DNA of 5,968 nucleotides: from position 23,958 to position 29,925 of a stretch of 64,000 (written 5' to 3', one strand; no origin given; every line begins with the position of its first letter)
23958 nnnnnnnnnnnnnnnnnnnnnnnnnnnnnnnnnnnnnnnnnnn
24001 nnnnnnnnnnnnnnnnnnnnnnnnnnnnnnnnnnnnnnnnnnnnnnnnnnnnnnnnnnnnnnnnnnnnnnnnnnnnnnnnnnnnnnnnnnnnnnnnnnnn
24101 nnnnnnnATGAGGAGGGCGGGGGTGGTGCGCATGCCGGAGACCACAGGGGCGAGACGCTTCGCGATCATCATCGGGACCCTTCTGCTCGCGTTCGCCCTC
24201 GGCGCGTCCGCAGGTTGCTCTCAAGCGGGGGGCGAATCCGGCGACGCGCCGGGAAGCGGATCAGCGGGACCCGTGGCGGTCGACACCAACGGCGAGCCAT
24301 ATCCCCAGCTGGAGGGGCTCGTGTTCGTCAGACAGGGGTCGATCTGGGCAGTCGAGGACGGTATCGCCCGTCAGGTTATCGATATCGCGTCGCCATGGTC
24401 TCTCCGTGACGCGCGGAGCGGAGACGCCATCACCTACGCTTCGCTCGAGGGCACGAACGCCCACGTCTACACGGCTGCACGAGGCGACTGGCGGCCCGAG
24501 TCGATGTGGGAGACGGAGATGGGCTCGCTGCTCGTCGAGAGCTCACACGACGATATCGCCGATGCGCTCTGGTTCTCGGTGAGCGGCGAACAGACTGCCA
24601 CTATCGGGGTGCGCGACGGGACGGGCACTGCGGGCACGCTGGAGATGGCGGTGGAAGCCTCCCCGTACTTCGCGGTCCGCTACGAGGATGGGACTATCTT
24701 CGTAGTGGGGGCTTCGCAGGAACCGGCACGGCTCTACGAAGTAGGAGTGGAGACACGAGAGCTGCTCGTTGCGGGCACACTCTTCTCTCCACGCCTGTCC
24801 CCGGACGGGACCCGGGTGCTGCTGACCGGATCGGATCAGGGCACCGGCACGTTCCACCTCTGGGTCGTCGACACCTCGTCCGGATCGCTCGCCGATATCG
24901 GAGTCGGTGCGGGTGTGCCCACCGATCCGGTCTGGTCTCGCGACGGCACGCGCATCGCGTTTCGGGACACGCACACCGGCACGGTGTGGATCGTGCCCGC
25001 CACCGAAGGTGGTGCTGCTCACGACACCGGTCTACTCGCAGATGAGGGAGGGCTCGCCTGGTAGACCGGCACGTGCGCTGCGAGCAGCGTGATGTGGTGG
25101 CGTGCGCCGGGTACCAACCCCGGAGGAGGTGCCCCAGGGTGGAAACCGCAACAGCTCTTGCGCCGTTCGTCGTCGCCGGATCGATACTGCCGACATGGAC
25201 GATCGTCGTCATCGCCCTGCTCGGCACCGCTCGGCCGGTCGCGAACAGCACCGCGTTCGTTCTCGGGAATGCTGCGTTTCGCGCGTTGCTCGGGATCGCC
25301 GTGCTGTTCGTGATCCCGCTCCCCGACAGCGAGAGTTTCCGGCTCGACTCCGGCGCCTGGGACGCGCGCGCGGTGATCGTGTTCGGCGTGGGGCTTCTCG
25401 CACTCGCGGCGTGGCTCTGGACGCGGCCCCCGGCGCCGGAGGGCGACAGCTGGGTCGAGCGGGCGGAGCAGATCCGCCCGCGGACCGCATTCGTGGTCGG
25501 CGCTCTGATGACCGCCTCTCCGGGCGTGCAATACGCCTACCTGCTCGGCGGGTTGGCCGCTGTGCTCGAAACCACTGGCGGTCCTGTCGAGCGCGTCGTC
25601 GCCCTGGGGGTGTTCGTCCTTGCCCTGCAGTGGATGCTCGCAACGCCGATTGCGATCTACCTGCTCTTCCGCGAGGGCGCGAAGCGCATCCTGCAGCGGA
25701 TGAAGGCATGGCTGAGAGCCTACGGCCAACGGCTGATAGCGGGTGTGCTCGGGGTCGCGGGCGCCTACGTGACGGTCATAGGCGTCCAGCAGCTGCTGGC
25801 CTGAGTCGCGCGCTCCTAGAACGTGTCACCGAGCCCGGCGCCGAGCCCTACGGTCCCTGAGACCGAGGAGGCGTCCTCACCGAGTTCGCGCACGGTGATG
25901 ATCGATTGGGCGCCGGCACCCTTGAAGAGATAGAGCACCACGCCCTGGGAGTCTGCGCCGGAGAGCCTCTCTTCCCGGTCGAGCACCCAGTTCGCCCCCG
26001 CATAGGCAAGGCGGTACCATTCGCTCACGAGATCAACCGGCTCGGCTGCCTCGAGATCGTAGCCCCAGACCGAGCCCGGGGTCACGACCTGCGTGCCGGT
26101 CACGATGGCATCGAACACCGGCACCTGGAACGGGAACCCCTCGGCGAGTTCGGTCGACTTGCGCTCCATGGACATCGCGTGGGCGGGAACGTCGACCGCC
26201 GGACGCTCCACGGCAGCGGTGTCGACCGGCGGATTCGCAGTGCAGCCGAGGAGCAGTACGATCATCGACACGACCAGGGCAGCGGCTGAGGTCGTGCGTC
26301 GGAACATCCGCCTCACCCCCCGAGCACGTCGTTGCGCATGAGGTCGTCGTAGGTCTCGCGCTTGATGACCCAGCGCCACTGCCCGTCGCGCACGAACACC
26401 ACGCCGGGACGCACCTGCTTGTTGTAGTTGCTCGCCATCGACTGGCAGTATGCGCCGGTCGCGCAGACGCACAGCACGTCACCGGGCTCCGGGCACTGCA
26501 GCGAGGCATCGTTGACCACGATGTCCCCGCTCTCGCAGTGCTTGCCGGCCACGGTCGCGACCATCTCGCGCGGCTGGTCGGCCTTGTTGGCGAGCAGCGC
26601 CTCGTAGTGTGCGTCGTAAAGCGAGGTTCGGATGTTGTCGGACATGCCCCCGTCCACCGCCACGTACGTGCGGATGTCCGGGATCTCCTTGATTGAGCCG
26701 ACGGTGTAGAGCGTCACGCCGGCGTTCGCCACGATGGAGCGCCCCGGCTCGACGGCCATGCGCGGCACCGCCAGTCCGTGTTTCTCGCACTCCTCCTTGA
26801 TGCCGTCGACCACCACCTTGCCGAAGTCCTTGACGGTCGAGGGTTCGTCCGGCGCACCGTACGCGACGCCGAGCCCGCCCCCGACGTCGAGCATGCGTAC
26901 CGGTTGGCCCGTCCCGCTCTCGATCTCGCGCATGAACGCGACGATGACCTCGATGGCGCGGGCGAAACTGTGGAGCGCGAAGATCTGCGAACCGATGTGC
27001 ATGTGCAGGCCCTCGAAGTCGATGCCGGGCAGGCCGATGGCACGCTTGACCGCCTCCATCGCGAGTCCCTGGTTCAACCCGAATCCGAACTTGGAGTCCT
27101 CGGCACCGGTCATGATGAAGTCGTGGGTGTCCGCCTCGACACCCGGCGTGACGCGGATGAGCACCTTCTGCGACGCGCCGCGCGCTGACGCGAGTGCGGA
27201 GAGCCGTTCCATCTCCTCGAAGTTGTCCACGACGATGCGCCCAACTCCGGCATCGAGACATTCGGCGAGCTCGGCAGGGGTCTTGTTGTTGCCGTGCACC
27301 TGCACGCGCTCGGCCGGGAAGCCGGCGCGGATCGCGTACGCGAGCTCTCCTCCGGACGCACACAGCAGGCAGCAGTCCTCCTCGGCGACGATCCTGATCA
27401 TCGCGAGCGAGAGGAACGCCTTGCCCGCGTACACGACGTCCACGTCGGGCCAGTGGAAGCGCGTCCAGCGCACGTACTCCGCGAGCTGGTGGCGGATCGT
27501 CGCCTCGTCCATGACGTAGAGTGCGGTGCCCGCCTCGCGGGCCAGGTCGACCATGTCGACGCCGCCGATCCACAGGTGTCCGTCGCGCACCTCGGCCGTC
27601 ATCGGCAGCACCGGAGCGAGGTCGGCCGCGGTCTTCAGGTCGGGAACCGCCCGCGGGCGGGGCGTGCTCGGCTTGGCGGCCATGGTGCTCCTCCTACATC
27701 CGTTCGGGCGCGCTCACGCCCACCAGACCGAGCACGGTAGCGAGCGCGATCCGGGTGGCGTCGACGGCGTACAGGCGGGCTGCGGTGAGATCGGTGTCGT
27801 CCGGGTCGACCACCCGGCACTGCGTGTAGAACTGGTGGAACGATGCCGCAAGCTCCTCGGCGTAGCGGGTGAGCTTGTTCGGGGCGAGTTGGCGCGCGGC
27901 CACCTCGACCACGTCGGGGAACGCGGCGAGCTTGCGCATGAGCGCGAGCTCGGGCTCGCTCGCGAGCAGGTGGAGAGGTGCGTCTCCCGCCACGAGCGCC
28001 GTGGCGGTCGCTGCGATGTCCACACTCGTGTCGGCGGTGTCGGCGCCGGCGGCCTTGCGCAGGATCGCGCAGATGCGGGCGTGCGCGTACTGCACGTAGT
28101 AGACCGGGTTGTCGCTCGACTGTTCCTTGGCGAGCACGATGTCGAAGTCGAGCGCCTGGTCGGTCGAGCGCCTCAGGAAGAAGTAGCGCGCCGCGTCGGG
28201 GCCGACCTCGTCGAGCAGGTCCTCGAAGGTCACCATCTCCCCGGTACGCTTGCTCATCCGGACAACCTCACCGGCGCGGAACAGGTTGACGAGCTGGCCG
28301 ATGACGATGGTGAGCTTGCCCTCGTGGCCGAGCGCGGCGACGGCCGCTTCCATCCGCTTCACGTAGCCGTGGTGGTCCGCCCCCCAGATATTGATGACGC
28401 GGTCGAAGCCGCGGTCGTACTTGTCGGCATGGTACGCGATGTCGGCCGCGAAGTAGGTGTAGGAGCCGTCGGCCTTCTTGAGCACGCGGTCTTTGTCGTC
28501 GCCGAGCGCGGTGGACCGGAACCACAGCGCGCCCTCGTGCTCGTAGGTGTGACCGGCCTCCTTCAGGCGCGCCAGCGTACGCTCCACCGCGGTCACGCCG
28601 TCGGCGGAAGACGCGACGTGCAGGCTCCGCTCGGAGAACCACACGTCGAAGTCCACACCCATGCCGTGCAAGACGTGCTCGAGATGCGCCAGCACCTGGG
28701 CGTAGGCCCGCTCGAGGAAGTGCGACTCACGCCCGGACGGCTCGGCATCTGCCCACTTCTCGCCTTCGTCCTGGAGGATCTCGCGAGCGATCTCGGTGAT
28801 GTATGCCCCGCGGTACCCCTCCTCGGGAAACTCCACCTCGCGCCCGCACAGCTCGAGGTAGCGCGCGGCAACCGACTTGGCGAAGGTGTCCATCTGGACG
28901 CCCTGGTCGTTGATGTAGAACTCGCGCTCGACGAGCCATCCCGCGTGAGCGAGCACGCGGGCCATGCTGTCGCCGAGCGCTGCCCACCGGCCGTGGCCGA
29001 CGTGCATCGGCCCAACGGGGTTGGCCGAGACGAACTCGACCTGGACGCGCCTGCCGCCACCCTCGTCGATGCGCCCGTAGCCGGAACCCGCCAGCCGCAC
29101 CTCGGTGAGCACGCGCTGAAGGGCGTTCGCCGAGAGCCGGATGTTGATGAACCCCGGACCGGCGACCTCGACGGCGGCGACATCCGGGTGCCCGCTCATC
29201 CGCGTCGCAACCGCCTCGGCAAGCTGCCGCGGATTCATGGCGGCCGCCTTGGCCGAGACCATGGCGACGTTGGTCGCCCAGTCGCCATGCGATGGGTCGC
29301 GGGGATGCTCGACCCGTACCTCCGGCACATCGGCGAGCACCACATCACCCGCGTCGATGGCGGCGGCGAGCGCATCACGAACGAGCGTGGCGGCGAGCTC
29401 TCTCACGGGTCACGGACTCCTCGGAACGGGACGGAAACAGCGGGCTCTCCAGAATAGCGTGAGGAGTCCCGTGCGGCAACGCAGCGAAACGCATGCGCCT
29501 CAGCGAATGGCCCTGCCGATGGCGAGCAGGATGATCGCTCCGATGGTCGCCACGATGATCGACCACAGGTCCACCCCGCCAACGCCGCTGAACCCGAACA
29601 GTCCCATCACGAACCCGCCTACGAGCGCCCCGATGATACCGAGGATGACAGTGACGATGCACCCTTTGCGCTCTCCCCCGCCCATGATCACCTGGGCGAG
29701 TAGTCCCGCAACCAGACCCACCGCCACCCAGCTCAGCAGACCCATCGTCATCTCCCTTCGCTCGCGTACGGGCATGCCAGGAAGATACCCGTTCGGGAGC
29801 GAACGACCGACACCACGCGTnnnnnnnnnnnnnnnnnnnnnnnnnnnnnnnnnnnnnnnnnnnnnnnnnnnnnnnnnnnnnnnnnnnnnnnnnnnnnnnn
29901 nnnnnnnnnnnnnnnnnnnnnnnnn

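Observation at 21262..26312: Opposite-strand envelope gene island inserted between lysA and hom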

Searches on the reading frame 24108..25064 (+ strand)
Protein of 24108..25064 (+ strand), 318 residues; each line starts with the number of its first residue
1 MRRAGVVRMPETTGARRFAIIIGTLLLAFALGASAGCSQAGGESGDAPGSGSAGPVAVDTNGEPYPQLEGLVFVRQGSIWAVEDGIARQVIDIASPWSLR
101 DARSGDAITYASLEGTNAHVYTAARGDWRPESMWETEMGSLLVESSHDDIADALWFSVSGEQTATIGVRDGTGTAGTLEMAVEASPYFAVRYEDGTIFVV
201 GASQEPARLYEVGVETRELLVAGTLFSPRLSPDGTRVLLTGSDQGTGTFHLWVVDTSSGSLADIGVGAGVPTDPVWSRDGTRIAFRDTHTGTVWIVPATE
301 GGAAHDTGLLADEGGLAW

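Call 7: search_protein_families(library=pfam, proteins=[window:24108-25064:+], max_evalue=1)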
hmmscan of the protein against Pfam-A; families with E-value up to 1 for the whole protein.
window:24108-25064:+ (318 aa): 3 families
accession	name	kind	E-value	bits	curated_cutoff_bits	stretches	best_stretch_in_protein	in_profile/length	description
PF07676.18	PD40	-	0.00016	22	20.9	1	272-290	12-30/38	WD40-like Beta Propeller Repeat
PF10647.15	Gmad1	-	0.0049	17.2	20.5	1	100-241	27-131/251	Lipoprotein LpqB beta-propeller domain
PF18353.6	PG_isomerase_N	-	0.12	13.2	25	0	128-192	41-103/112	Phosphoglucose isomerase N-terminal domain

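Call 8: search_protein_families(library=ncbifam, proteins=[window:24108-25064:+], max_evalue=1)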
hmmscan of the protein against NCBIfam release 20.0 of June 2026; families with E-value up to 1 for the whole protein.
window:24108-25064:+ (318 aa): 5 families
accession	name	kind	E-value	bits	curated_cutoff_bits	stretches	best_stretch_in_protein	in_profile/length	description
TIGR02800.1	propeller_TolB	equivalog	1.1e-09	37.7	343.15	1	222-292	234-302/418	Tol-Pal system beta propeller repeat protein TolB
NF033523.0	lasso_peptidase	equivalog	0.00011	21.2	400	1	255-305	74-126/638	Atxe2 family lasso peptide isopeptidase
NF002183.0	PRK01029.1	equivalog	0.0041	16.2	405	1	223-291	281-349/429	Tol-Pal system protein TolB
NF048007.1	MmpL3Stblzr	equivalog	0.015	14.5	600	1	196-295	193-294/366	MmpL3/TtfA transport complex stabilizer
NF053518.1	DipepPtdsDpp5Prph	equivalog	0.18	10.2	900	1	222-298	11-93/655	dipeptidyl-peptidase Dpp5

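Call 62: search_protein_families(library=phrogs, proteins=[window:24108-25061:+], max_evalue=0.1)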
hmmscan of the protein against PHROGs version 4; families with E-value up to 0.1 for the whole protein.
window:24108-25061:+ (318 aa): 0 families

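Call 64: search_solved_structures(query=A4, max_evalue=1)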
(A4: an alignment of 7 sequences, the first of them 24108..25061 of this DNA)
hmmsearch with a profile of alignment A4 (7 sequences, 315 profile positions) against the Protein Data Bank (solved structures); distinct sequences matched with E-value up to 1: 29.
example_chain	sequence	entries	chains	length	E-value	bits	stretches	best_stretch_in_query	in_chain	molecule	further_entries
6pnv_A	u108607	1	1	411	3.9e-10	42.3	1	226-302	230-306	Tol-Pal system protein TolB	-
4jml_A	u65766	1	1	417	2.2e-09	39.9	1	226-300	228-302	Protein TolB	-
4r40_A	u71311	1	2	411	2.4e-09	39.7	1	226-299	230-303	Protein TolB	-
7nst_E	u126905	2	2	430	2.5e-09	39.7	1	226-300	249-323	Tol-Pal system protein TolB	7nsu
4pwz_A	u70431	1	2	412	2.5e-09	39.7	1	226-299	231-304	Protein TolB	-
2w8b_A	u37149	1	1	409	2.6e-09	39.6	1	226-300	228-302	PROTEIN TOLB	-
1crz_A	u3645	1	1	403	2.8e-09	39.5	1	226-300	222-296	TOLB PROTEIN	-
2w8b_B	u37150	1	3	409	3e-09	39.4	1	226-300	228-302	PROTEIN TOLB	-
2hqs_A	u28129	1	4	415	3e-09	39.4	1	225-300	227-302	Protein tolB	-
3iax_A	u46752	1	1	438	3.7e-09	39.1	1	225-300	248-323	Protein tolB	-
1c5k_A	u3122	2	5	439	3.7e-09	39.1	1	225-300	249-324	PROTEIN (TOLB PROTEIN) | PROTEIN TOLB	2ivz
2ojh_A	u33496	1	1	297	3.2e-07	32.8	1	229-300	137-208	Uncharacterized protein Atu1656/AGR_C_3050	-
8wt1_A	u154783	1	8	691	1.9e-06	30.2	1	217-303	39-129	S9 family peptidase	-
7mx5_A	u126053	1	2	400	4.6e-05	25.7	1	209-290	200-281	Tol-Pal system protein TolB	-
5yzm_A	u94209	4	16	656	0.00015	24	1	225-286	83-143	Acyl-peptide hydrolase, putative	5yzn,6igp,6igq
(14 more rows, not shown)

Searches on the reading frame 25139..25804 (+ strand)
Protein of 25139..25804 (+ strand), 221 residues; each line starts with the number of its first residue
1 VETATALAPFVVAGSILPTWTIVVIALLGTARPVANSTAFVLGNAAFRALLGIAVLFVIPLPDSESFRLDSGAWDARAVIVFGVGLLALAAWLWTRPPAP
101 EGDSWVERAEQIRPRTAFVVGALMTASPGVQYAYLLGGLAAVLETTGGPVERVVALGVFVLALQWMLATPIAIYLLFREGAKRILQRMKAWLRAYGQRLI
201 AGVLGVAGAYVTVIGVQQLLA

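Call 7: search_protein_families(library=pfam, proteins=[window:25139-25804:+], max_evalue=1)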
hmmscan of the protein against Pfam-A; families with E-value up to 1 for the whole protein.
window:25139-25804:+ (221 aa): 1 family
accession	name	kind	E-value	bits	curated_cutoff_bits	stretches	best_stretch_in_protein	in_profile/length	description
PF11139.14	SfLAP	-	3.4e-26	92.5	35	1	17-216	11-212/213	Sap, sulfolipid-1-addressing protein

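Call 8: search_protein_families(library=ncbifam, proteins=[window:25139-25804:+], max_evalue=1)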
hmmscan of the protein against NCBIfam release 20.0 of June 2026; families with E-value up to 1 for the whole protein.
window:25139-25804:+ (221 aa): 0 families

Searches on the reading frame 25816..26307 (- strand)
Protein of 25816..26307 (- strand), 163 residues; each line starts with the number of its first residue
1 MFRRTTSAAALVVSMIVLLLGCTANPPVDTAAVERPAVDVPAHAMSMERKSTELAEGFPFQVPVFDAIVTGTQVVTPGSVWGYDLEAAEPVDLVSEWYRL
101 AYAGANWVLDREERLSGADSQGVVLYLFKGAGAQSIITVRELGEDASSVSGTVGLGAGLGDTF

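Call 7: search_protein_families(library=pfam, proteins=[window:25816-26307:-], max_evalue=1)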
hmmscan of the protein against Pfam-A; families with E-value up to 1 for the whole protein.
window:25816-26307:- (163 aa): 0 families

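Call 8: search_protein_families(library=ncbifam, proteins=[window:25816-26307:-], max_evalue=1)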
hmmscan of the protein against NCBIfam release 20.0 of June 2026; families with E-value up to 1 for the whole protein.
window:25816-26307:- (163 aa): 0 families

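Call 62: search_protein_families(library=phrogs, proteins=[window:25816-26307:-], max_evalue=0.1)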
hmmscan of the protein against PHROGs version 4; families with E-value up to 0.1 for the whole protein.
window:25816-26307:- (163 aa): 1 family
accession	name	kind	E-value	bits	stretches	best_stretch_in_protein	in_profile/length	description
phrog_18472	-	unknown function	0.063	14.1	1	55-101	73-117/173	-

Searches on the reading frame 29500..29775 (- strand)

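Call 74: search_protein_families(library=pfam, proteins=[window:29500-29775:-], max_evalue=0.001)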
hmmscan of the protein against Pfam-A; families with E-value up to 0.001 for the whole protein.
window:29500-29775:- (91 aa): 1 family
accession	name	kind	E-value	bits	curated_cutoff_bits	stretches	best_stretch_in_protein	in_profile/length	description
PF04226.18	Transgly_assoc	-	3.7e-13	49.9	25.3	1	43-91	1-48/49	Transglycosylase associated protein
